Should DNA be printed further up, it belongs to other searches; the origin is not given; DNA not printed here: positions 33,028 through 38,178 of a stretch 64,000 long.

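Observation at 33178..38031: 1617-aa orphan giant protein with a single C-terminal MoxR/dynein-like AAA+ module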

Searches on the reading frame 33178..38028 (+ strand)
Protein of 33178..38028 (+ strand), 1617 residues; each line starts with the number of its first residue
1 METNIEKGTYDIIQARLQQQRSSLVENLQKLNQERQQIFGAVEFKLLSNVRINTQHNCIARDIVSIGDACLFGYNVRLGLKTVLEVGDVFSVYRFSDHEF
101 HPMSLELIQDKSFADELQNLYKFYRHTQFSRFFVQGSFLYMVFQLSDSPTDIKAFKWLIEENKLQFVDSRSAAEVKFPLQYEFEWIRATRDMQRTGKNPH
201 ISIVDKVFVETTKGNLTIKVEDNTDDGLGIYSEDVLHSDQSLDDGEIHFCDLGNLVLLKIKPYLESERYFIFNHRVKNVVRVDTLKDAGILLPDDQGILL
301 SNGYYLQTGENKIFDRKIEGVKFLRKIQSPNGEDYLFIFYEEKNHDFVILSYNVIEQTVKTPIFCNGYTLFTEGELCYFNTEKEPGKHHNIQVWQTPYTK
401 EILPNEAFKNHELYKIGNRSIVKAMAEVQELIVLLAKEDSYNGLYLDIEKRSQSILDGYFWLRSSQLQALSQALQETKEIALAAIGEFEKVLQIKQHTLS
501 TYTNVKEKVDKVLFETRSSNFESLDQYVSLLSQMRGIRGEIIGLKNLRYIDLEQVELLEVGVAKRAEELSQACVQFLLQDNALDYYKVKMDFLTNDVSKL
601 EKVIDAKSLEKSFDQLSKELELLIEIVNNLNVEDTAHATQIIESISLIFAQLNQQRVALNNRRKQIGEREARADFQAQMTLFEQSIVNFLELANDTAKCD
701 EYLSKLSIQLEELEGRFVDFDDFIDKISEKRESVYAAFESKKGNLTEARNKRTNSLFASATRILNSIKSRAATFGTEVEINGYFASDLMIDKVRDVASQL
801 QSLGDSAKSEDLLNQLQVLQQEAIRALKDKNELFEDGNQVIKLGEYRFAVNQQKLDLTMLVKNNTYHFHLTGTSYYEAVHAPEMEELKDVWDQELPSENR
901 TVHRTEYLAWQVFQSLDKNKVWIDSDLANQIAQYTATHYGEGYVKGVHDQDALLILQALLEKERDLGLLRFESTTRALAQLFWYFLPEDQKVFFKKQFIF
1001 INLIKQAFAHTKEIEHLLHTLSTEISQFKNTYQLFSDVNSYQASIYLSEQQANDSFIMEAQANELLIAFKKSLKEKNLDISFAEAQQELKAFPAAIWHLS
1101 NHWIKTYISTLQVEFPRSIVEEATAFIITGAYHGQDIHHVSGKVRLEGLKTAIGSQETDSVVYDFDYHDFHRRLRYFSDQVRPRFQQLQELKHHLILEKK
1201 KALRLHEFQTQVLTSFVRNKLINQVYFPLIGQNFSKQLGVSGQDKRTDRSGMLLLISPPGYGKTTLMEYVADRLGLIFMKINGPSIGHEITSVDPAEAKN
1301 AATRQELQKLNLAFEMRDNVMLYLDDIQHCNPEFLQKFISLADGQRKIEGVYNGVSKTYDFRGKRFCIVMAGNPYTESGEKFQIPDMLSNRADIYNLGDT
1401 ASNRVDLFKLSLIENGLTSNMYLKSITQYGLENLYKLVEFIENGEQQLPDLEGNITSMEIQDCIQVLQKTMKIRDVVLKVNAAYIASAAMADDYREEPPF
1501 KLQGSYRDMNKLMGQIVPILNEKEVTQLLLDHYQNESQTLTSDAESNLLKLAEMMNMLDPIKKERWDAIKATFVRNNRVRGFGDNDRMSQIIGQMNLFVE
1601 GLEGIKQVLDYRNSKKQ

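Call 7: search_protein_families(library=pfam, proteins=[window:33178-38028:+], max_evalue=0.01)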
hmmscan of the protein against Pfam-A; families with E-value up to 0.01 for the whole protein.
window:33178-38028:+ (1617 aa): 6 families
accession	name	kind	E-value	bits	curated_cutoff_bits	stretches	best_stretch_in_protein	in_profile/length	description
PF12458.13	DUF3686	-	1.8e-181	604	25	1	24-460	2-448/448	ATPase involved in DNA repair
PF25472.1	DUF7902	-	5.2e-23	81.5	26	1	581-665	1-85/85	Domain of unknown function (DUF7902)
PF00004.35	AAA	-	1.2e-06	29.5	21.2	1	1253-1334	1-73/131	ATPase family associated with various cellular activities (AAA)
PF07728.20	AAA_5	-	1.3e-06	28.9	22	1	1253-1378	2-127/139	AAA domain (dynein-related subfamily)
PF13401.12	AAA_22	-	8.6e-05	23.3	27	1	1249-1344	4-110/130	AAA domain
PF05496.18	RuvB_N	-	0.00082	19.6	27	1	1239-1288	22-71/159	Holliday junction DNA helicase RuvB P-loop domain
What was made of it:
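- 33178..38031 (+): Gene for the 1617-aa DUF3686-DUF7902-AAA+ protein (NCBI name 'DNA repair ATPase'). Pfam matches are in call 7.
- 33247..34557 (+): DUF3686 region (aa 24-460): an N-terminal helix plus a beta-rich, propeller-like domain (strands at aa 45-395). Pfam PF12458 E=1.8e-181 (call 7).
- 34411..35670 (+): Long-helix region (aa 412-831) with helices up to 58 residues. It contains DUF7902 (aa 581-665, nt 34918-35172). Pfam PF25472 E=5e-23 (call 7).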

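Call 8: search_protein_families(library=ncbifam, proteins=[window:33178-38028:+], max_evalue=0.01)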
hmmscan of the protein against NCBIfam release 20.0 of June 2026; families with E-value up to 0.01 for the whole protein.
window:33178-38028:+ (1617 aa): 3 families
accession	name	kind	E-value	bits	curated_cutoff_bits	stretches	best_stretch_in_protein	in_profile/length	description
NF000868.0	PRK00080.1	equivalog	0.00039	19.4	282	1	1238-1288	39-89/330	Holliday junction branch migration DNA helicase RuvB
TIGR00635.1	ruvB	equivalog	0.0015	17.6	299.05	1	1238-1286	18-66/305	Holliday junction branch migration DNA helicase RuvB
TIGR01243.1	CDC48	subfamily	0.0027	16.1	802.65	1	1253-1287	215-249/733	CDC48 family AAA ATPase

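Call 13: search_solved_structures(query=window:33178-38028:+, max_evalue=1, show_alignments=3)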
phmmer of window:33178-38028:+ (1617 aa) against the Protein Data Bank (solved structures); distinct sequences matched with E-value up to 1: 89 (the best 60 are shown).
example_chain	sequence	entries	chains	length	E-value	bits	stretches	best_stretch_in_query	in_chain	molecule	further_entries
5vc7_A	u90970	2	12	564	0.00011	23.1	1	1251-1298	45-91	VCP-like ATPase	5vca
5g4g_A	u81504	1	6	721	0.00022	22.1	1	1251-1295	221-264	VCP-LIKE ATPASE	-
5g4f_A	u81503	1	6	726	0.00022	22.1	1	1251-1295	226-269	VCP-LIKE ATPASE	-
7swl_A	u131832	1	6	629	0.00024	22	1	1219-1286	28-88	Rix7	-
7t3i_A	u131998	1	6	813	0.00044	21.1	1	1219-1286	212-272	Rix7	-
6mat_A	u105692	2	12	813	0.00044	21.1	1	1219-1286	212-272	Rix7 mutant | Rix7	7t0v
6chs_H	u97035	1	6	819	0.00087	20.1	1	1253-1311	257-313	Putative cell division control protein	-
7wub_D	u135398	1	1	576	0.00091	20.1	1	1253-1302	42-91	Transitional endoplasmic reticulum ATPase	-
7wub_C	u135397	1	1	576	0.00091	20.1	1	1253-1302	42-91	Transitional endoplasmic reticulum ATPase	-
6mck_A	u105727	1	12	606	0.001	19.8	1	1253-1302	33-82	Transitional endoplasmic reticulum ATPase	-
7lmy_A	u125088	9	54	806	0.0018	19.1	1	1253-1302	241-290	Transitional endoplasmic reticulum ATPase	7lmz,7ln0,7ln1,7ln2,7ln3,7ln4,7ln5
7rlj_A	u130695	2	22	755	0.0019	19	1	1253-1302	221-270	Transitional endoplasmic reticulum ATPase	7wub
7rlb_A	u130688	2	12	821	0.0019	19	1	1253-1302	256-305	Transitional endoplasmic reticulum ATPase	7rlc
8yka_A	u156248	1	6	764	0.0019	19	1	1253-1302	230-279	Transitional endoplasmic reticulum ATPase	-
5c18_A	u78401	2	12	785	0.0021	18.9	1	1253-1302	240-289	Transitional endoplasmic reticulum ATPase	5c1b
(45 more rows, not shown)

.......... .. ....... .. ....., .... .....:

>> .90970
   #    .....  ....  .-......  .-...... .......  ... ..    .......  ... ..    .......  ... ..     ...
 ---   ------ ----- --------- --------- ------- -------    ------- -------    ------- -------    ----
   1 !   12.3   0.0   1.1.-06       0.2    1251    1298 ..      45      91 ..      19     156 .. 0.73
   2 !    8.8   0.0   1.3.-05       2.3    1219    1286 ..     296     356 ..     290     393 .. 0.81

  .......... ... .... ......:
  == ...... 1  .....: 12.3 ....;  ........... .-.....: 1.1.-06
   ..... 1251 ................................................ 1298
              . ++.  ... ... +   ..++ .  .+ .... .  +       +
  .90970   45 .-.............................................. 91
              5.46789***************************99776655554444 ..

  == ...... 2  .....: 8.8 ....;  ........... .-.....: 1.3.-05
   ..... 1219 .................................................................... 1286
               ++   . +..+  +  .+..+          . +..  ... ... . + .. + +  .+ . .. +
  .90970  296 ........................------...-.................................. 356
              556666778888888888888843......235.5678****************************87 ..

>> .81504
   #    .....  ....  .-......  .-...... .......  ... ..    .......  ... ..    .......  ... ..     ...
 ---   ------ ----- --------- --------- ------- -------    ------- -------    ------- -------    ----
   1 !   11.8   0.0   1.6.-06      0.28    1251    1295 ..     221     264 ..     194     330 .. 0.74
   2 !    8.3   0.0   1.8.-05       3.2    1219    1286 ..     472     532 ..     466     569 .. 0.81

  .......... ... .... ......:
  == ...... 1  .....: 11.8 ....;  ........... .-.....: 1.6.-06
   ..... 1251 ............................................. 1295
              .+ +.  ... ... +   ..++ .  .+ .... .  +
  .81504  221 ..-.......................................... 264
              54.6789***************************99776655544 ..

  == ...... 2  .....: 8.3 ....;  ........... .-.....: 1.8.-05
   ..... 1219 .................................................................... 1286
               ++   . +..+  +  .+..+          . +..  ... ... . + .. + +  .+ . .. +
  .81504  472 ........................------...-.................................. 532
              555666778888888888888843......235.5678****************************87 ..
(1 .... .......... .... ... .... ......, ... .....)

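Call 14: search_protein_families(library=padloc, proteins=[window:33178-38028:+], max_evalue=0.01)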
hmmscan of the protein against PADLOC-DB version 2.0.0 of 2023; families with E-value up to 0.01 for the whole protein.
window:33178-38028:+ (1617 aa): 0 families
